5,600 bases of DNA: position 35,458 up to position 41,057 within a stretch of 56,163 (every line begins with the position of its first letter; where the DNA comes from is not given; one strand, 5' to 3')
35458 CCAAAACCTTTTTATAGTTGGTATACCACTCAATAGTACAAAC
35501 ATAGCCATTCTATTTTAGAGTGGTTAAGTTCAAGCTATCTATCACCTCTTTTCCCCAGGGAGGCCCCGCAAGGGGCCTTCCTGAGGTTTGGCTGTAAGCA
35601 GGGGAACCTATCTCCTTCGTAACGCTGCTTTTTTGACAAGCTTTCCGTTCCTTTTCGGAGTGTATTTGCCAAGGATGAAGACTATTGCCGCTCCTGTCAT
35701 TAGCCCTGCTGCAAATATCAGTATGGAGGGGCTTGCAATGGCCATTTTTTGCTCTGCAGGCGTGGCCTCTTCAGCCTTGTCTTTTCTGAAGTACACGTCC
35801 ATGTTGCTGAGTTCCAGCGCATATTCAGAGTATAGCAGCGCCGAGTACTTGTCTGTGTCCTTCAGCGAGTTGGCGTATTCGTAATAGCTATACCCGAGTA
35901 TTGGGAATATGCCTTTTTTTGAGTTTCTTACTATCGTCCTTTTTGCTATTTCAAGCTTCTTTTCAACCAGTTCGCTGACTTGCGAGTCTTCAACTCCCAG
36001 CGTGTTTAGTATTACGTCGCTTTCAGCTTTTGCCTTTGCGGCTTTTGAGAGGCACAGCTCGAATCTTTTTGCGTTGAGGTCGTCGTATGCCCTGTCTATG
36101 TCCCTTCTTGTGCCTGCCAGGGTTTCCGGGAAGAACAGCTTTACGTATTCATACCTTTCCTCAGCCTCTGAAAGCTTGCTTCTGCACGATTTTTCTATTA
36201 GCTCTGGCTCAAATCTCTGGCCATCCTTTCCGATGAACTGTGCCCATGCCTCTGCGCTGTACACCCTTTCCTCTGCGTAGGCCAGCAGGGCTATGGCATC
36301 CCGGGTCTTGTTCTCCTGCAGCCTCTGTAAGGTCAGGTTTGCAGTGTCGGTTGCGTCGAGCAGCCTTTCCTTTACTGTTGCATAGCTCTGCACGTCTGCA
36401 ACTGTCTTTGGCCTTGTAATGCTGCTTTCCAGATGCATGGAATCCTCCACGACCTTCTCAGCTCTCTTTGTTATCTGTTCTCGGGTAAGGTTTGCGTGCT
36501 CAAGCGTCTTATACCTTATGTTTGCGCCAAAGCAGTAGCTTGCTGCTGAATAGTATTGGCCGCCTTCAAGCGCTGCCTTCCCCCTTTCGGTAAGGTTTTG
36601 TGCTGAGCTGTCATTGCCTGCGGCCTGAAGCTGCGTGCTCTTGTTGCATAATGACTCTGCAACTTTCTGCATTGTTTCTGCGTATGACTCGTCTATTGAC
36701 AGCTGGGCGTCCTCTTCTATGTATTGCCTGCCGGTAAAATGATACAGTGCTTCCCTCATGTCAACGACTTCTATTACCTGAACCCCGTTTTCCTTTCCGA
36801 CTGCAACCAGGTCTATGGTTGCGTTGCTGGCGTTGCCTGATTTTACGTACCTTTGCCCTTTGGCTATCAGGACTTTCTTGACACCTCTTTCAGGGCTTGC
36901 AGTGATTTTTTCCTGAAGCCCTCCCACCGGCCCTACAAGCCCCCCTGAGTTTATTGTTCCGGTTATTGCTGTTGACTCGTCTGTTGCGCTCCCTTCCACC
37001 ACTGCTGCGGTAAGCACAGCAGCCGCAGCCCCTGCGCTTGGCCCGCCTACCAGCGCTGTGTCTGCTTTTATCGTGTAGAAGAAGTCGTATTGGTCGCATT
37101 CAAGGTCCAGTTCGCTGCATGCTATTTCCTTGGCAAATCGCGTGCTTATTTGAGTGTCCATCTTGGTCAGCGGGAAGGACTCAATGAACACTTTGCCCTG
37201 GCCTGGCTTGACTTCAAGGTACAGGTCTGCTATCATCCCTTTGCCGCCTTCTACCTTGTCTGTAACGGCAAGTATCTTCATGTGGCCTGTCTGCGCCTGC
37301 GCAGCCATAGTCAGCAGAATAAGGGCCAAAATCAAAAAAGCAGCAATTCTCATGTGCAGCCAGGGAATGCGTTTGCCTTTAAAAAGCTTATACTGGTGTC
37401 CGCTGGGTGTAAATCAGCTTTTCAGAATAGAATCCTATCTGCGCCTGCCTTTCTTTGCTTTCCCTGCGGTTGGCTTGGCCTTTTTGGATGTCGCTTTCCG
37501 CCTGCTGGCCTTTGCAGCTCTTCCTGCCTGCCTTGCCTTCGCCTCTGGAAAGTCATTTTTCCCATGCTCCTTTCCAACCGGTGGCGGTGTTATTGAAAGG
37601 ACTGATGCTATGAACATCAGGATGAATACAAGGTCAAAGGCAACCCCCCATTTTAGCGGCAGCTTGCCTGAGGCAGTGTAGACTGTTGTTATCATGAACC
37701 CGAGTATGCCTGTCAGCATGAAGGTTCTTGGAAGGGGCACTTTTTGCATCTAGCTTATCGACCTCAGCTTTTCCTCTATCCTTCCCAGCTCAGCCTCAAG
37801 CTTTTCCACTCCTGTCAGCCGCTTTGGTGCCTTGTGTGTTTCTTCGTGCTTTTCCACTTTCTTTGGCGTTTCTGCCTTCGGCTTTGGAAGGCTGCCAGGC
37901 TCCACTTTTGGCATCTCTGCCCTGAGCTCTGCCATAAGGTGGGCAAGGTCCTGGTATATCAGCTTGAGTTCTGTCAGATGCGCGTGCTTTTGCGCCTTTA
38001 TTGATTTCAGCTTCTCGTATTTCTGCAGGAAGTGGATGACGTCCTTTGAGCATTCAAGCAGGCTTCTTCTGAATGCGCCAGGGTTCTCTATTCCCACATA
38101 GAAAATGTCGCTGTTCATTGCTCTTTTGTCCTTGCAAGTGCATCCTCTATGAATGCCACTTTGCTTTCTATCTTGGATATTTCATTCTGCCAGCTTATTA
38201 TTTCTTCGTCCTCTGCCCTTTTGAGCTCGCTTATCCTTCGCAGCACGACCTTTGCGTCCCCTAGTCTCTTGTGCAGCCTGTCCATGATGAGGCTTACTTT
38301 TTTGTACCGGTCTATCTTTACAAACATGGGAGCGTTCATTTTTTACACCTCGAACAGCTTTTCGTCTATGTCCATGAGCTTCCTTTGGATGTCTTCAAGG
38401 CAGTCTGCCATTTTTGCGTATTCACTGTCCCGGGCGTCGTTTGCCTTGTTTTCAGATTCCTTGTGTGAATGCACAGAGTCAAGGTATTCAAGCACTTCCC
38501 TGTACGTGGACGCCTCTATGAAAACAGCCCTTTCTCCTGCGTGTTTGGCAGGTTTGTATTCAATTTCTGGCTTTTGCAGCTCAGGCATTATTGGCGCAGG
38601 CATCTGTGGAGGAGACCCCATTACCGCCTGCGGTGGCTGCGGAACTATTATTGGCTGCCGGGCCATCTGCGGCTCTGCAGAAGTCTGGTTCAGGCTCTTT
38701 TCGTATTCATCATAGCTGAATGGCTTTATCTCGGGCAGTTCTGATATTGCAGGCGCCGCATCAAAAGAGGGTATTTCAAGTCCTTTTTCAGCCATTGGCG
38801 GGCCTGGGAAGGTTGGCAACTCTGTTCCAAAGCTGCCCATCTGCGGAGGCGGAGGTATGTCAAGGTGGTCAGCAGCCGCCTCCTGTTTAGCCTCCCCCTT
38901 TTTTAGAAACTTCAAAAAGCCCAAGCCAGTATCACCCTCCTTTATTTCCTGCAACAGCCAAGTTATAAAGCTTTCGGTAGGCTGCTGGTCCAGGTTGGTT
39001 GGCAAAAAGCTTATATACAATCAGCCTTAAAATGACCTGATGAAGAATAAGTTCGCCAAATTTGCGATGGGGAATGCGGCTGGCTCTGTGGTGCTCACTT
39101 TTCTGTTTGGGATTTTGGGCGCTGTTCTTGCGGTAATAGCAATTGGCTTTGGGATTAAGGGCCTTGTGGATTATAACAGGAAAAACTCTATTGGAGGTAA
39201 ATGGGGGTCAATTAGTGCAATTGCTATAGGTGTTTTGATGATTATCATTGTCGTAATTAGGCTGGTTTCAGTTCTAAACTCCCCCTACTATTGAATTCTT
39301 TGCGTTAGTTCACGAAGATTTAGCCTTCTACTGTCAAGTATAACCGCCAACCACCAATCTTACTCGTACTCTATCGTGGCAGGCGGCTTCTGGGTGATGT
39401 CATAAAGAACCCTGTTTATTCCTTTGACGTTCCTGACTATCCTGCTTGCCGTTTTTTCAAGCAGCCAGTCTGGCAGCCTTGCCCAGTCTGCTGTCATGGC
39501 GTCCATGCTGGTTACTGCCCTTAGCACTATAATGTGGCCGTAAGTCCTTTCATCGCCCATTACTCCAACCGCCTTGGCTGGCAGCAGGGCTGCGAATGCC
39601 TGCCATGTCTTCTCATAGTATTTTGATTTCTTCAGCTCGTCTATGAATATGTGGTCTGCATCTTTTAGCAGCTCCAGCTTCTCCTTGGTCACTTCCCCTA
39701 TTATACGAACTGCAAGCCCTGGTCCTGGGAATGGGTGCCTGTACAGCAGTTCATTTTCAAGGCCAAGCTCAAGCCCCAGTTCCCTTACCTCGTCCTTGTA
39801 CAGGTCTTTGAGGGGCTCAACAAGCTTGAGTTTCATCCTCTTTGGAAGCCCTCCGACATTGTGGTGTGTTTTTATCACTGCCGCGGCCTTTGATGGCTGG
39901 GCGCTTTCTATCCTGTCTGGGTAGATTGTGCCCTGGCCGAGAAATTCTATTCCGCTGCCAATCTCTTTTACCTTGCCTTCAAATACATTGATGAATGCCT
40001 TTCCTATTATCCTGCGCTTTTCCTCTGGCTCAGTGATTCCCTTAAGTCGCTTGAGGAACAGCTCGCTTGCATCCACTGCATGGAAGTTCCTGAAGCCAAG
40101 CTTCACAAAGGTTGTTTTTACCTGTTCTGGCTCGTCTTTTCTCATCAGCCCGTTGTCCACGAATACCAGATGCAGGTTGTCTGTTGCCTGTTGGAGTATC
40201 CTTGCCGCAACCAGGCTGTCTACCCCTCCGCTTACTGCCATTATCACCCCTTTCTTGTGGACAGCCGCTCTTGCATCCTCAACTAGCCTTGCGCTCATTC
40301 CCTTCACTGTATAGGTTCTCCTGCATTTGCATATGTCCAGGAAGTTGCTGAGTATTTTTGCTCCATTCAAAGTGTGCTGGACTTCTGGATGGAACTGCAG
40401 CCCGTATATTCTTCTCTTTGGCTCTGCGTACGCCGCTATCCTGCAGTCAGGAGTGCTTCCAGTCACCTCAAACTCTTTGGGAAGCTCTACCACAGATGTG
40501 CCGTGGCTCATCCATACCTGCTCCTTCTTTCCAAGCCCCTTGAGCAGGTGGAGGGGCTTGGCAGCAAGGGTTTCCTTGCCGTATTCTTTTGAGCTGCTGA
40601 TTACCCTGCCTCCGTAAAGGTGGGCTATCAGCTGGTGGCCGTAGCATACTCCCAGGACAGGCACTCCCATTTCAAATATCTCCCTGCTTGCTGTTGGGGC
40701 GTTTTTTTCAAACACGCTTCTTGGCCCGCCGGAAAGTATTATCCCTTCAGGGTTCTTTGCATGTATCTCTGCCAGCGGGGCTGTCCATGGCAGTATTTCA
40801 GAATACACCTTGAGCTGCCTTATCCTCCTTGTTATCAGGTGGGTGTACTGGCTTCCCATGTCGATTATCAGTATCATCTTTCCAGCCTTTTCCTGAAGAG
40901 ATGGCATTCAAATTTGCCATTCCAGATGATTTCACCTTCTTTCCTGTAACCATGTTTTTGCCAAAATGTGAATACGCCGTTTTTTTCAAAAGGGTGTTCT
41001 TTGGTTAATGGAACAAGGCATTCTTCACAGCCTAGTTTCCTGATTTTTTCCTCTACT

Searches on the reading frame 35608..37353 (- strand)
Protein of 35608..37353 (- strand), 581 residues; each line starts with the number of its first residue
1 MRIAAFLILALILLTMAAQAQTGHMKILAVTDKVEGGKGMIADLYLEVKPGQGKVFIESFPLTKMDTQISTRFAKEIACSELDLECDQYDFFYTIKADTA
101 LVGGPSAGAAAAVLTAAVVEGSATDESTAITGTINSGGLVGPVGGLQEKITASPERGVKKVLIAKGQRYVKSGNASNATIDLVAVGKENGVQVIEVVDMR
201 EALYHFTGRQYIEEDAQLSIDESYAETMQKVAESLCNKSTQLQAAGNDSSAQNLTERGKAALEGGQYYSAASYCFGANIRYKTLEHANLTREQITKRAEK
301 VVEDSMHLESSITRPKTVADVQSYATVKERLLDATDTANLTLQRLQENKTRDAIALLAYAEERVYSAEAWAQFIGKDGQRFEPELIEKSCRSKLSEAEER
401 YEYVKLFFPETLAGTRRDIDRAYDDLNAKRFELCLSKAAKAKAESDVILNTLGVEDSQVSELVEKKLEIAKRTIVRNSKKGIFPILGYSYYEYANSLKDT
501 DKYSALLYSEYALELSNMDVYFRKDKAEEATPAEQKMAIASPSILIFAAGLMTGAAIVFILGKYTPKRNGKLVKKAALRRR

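Call 35: search_protein_families(library=pfam, proteins=[window:35608-37353:-], max_evalue=0.01)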
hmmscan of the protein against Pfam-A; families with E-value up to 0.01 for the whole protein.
window:35608-37353:- (581 aa): 1 family
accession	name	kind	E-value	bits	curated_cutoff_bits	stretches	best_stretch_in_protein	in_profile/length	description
PF05362.19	Lon_C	-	7.3e-09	35.9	21.1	1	103-166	108-171/205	Lon protease (S16) C-terminal proteolytic domain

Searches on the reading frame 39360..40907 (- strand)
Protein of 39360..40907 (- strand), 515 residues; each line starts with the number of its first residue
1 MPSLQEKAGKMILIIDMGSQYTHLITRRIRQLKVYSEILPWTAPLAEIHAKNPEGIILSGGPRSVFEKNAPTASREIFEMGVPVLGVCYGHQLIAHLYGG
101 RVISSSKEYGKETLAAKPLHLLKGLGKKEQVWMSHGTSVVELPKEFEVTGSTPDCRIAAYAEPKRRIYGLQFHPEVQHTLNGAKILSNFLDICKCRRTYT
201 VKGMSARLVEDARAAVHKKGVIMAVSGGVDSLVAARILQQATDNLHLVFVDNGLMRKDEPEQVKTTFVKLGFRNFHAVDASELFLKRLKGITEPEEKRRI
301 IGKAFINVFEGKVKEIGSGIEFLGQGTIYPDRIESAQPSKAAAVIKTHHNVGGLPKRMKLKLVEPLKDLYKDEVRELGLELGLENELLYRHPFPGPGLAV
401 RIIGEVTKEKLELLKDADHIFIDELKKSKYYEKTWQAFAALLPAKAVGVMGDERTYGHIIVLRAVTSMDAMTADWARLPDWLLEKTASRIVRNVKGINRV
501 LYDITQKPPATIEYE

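Call 35: search_protein_families(library=pfam, proteins=[window:39360-40907:-], max_evalue=0.01)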
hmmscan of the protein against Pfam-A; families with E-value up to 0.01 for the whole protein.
window:39360-40907:- (515 aa): 7 families
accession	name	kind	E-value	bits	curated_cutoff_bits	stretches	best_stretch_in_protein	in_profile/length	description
PF00117.34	GATase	-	9.8e-50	169.3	22.8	1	13-190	1-187/190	Glutamine amidotransferase class-I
PF00958.27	GMP_synt_C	-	2.4e-40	136.9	27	1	423-514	1-92/92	GMP synthase C terminal domain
PF07722.19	Peptidase_C26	-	3e-10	40.7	20.5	1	75-175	99-219/219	Peptidase C26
PF06508.19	QueC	-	1.2e-05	25.4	22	0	221-281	2-61/210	Queuosine biosynthesis protein QueC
PF02540.23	NAD_synthase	-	1.4e-05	24.8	21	1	214-264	14-66/242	NAD synthase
PF03054.22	tRNA_Me_trans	-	0.00015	21.9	20.6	1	221-257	3-39/202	tRNA methyl transferase HUP domain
PF01965.30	DJ-1_PfpI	-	0.0064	16.8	26.6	0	42-95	51-108/165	DJ-1/PfpI family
